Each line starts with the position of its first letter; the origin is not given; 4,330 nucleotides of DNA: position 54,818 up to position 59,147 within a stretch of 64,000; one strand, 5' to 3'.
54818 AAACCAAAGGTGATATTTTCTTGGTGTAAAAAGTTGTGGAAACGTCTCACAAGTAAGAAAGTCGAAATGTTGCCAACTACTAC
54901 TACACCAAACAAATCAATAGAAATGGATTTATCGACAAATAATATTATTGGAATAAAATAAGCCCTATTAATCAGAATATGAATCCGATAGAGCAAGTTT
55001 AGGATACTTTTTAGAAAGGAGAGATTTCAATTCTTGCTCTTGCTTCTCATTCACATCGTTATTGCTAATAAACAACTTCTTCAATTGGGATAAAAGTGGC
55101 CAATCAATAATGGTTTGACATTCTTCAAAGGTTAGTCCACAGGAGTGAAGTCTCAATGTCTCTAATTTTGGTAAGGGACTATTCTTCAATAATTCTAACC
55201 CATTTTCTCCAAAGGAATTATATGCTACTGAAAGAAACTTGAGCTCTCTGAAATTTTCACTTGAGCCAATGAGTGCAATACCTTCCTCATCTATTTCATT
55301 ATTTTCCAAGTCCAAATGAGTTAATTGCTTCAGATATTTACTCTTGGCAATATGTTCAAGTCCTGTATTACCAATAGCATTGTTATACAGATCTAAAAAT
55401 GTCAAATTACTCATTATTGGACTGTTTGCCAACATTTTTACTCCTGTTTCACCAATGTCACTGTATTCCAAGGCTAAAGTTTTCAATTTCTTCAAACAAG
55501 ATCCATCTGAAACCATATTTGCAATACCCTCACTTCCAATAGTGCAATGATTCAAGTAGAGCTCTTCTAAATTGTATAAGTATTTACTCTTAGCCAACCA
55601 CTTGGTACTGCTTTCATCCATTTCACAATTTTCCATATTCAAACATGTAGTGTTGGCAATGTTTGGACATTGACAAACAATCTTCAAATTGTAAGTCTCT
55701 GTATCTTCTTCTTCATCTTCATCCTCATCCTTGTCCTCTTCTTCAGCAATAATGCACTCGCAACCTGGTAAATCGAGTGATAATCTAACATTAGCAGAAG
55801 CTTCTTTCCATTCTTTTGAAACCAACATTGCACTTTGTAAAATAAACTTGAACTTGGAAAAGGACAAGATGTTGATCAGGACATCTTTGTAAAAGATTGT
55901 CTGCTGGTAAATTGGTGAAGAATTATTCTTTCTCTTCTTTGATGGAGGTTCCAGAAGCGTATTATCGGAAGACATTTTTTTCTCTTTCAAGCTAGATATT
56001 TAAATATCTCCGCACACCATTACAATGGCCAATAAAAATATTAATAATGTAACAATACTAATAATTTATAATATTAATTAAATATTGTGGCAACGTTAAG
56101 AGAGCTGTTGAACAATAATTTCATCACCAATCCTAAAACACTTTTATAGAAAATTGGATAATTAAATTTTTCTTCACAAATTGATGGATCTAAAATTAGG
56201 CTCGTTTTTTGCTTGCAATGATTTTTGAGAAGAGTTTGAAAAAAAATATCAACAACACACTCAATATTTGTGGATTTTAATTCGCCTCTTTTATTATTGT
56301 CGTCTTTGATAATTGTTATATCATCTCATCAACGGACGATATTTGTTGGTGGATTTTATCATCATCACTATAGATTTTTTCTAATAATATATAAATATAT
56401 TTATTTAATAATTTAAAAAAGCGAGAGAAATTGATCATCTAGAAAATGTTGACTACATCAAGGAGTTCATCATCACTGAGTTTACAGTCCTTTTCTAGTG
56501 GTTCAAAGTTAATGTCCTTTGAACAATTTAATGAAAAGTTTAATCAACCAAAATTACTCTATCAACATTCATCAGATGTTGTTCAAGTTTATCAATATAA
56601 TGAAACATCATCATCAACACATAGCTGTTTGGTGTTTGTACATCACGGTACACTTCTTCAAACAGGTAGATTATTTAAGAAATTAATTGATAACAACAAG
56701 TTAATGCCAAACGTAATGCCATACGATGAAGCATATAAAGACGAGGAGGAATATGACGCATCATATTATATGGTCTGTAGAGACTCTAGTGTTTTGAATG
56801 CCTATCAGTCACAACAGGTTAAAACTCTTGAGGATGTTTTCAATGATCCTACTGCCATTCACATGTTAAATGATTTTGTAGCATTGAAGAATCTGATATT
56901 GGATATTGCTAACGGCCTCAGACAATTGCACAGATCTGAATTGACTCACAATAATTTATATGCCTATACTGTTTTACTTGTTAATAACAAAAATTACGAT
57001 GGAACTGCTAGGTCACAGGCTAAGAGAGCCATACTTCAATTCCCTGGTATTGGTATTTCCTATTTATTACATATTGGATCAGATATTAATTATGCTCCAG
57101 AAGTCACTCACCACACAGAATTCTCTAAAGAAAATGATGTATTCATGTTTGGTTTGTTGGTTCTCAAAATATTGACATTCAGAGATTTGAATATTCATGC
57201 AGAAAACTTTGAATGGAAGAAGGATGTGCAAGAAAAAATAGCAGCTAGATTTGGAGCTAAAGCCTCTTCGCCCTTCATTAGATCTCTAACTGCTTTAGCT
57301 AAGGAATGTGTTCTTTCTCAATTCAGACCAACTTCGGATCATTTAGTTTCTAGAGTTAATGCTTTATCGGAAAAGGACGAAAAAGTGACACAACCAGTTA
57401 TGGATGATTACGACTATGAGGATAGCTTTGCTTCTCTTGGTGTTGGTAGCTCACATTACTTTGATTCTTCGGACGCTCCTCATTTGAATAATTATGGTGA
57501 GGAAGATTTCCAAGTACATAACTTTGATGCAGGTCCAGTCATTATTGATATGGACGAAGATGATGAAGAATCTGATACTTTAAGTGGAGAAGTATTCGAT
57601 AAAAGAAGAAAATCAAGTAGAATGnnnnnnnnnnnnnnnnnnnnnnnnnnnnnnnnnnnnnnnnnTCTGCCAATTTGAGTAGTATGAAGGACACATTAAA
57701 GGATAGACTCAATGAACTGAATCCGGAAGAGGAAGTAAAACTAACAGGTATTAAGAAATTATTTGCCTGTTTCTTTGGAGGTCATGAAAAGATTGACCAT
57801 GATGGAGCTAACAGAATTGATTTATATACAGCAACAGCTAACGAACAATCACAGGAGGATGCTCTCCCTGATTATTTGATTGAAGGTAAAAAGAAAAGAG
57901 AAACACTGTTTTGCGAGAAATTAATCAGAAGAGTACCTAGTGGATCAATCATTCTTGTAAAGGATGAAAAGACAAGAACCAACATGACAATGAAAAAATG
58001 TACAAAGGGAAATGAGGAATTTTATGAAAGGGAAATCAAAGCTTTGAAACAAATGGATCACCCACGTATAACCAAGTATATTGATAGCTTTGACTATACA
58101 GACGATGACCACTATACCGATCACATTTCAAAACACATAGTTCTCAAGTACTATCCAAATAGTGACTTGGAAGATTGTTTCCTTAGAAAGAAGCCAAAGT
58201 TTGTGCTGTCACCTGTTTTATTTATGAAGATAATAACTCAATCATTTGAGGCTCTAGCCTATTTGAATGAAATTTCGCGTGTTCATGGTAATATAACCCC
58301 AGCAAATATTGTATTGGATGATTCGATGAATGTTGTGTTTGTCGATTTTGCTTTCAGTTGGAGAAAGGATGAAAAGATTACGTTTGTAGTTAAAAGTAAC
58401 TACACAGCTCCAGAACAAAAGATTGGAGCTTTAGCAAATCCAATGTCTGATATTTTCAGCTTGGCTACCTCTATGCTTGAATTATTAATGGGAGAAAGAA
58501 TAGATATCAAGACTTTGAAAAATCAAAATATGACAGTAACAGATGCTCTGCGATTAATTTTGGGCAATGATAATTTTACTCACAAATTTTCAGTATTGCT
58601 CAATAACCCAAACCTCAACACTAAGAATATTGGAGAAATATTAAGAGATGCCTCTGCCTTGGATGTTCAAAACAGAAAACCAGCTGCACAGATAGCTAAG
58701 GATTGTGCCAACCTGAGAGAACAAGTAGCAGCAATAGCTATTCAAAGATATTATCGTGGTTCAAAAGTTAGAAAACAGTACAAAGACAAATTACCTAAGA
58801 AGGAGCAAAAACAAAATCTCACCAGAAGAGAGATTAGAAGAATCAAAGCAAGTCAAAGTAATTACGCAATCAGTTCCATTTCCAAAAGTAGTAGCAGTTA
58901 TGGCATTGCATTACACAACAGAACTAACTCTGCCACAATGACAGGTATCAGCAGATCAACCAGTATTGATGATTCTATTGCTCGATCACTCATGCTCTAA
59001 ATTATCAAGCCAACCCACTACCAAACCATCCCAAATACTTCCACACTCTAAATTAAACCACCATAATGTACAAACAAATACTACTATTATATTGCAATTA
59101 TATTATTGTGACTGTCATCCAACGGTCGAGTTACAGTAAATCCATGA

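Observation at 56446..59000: Tandem double-pseudokinase with IQ calmodulin-binding motif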

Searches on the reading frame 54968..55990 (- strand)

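Call 18: search_protein_families(library=pfam, proteins=[window:54968-55990:-], max_evalue=0.1)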
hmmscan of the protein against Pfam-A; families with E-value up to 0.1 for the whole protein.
window:54968-55990:- (340 aa): 10 families
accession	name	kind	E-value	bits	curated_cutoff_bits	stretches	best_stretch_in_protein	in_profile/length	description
PF12799.13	LRR_4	-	4.7e-13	49.4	27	2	195-234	2-37/44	Leucine Rich repeats (2 copies)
PF13516.12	LRR_6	-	6.1e-11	42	23.4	1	194-215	3-24/24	Leucine Rich repeat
PF00560.39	LRR_1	-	4.9e-10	38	20.6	0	222-241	1-20/23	Leucine Rich Repeat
PF23598.1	LRR_14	-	5.4e-07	29.1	40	1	104-320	131-335/353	Leucine-rich repeat region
PF24758.1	LRR_At5g56370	-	8.9e-05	22.7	27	1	110-172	35-94/227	FBD-associated F-box protein At5g56370, LRR repeats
PF22993.4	SAM_EPH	-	0.0098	16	27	1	273-296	34-57/60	Ephrin receptor 1 SAM domain-like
PF00646.38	F-box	-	0.0099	16.2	20.5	1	36-70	7-40/43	F-box domain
PF13855.12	LRR_8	-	0.034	14.4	27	0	168-233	2-61/61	Leucine rich repeat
PF15930.10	YdiH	-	0.05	14.2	27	0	163-179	25-41/62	Domain of unknown function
PF12937.12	F-box-like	-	0.054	13.7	24.3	0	36-67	7-37/47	F-box-like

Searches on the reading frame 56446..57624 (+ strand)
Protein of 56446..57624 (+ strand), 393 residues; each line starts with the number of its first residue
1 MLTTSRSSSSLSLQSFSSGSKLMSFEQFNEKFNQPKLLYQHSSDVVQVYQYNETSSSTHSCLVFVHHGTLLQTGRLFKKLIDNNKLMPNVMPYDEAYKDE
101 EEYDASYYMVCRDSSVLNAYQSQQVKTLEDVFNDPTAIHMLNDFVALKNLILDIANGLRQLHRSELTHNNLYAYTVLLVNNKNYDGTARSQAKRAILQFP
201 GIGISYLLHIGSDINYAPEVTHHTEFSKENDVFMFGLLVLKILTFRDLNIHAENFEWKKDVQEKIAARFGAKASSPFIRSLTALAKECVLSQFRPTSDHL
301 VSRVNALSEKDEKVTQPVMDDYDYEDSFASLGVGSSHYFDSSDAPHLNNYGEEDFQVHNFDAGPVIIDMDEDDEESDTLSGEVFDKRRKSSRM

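Call 7: search_protein_families(library=pfam, proteins=[window:56446-57624:+], max_evalue=10)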
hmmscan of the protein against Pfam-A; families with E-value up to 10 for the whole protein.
seq(393 aa): 3 families
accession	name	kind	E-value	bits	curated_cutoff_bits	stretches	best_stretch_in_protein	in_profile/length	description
PF07714.23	PK_Tyr_Ser-Thr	-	5e-07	29.7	23.1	2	216-298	171-252/258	Protein tyrosine and serine/threonine kinase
PF00069.31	Pkinase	-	8e-05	22.6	31.7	1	146-266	99-217/263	Protein kinase domain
PF06293.20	Kdo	-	0.12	12.2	21.3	1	150-182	123-155/207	Lipopolysaccharide kinase (Kdo/WaaP) family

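Call 8: search_solved_structures(query=window:56446-57624:+, max_evalue=10, show_alignments=4)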
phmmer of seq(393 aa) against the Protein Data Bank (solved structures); distinct sequences matched with E-value up to 10: 96 (the best 60 are shown).
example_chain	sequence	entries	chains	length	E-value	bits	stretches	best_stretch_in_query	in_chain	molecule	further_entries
5lpb_A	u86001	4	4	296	0.015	17.6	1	117-246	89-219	Protein BRASSINOSTEROID INSENSITIVE 1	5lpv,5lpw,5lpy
4oh4_A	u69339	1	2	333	0.019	17.2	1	117-246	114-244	Protein BRASSINOSTEROID INSENSITIVE 1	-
5lpz_A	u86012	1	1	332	0.019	17.2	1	117-246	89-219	Protein BRASSINOSTEROID INSENSITIVE 1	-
4rx7_A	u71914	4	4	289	0.02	17.2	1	149-245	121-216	Tyrosine-protein kinase SYK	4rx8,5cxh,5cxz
4f4p_A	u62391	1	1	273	0.02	17.2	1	149-245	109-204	Tyrosine-protein kinase SYK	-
4dfl_A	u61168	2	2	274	0.02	17.2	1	149-245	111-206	Tyrosine-protein kinase SYK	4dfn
4rx9_A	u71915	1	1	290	0.02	17.2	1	149-245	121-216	Tyrosine-protein kinase SYK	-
4pv0_A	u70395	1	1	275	0.02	17.2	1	149-245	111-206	Tyrosine-protein kinase SYK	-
4px6_A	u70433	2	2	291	0.02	17.2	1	149-245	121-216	Tyrosine-protein kinase SYK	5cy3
6hm6_A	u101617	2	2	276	0.02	17.2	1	149-245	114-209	SPLEEN TYROSINE KINASE | Tyrosine-protein kinase SYK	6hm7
4q5j_A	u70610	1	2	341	0.02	17.1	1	117-246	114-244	Protein BRASSINOSTEROID INSENSITIVE 1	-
3srv_A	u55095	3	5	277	0.02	17.1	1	149-245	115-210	Tyrosine-protein kinase SYK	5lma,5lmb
8x5k_A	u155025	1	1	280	0.021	17.1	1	149-245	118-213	Tyrosine-protein kinase SYK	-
4yjo_A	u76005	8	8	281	0.021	17.1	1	149-245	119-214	Tyrosine-protein kinase SYK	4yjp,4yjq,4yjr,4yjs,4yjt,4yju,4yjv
6vov_A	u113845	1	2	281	0.021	17.1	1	149-245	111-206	Tyrosine-protein kinase SYK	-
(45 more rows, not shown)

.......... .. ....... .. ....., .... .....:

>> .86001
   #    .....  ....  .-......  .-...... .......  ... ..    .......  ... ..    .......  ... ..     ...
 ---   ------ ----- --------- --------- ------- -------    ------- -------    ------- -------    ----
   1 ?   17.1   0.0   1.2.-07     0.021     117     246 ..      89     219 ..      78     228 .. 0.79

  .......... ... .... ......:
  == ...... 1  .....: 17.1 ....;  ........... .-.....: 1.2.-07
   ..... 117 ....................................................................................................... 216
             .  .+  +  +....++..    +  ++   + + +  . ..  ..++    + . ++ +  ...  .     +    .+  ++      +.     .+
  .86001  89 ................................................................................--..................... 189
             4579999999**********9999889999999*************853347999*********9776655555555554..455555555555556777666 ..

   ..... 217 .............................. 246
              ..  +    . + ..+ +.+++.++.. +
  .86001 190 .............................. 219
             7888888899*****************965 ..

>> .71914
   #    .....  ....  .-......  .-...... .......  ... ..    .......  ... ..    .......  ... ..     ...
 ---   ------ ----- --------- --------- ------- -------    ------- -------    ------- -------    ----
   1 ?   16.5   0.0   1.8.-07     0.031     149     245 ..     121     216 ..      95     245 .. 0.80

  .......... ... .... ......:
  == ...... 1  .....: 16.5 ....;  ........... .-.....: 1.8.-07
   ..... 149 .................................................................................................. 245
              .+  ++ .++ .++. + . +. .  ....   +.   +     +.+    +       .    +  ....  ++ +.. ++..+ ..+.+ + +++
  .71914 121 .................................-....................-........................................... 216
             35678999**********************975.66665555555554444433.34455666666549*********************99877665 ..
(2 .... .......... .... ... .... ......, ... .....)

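Call 68: find_homologous_proteins(query=A4, max_evalue=0.001)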
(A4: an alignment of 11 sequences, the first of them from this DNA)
Query A4 (11 sequences) (325 aa, profile of the alignment): 4 proteins with E <= 0.001 among 6895 candidates.
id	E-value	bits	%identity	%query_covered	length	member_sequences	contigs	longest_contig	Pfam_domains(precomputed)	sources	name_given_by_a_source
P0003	2.7e-110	386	76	96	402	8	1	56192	PF07714.24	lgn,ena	-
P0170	4.7e-23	100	43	4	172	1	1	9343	-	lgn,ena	-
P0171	5.8e-7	47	43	9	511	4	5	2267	PF07714.24,PF00069.32,PF14531.13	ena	-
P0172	2.0e-4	39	25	54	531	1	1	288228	PF07714.24,PF00069.32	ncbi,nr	ncbi:serine/threonine protein kinase [Gracilaria domingensis]|nr:serine/threonine protein kinase [Gr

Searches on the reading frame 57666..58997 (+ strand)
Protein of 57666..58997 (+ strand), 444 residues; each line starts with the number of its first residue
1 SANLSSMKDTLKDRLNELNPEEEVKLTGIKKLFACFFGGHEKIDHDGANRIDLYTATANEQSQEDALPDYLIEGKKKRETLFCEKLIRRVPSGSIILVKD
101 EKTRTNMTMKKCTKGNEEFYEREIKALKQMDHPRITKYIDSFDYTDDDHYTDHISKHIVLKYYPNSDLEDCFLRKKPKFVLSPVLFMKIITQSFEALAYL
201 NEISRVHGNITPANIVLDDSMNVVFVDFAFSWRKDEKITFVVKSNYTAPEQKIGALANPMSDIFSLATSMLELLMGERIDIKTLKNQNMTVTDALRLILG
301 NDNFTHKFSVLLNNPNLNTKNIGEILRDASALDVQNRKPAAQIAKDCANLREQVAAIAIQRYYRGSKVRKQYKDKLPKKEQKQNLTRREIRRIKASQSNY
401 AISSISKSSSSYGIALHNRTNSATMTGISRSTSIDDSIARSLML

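Call 7: search_protein_families(library=pfam, proteins=[window:57666-58997:+], max_evalue=10)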
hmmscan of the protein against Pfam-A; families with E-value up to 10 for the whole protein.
seq(444 aa): 6 families
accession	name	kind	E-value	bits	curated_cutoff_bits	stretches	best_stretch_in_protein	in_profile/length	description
PF00069.31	Pkinase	-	4.2e-20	72.7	31.7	1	92-344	12-258/263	Protein kinase domain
PF07714.23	PK_Tyr_Ser-Thr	-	1.3e-14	54.6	23.1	1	100-290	24-214/258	Protein tyrosine and serine/threonine kinase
PF14531.12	Kinase-like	-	2.6e-05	24.1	25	2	192-251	153-212/289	Kinase-like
PF00612.33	IQ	-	0.00034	20.6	20.3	1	355-373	3-21/21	IQ calmodulin-binding motif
PF19898.4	DUF6371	-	0.07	13.4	27.7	1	72-109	78-115/150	Domain of unknown function (DUF6371)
PF18451.7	CdiA_C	-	0.34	11.5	26.6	0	274-296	7-27/81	Contact-dependent growth inhibition CdiA C-terminal domain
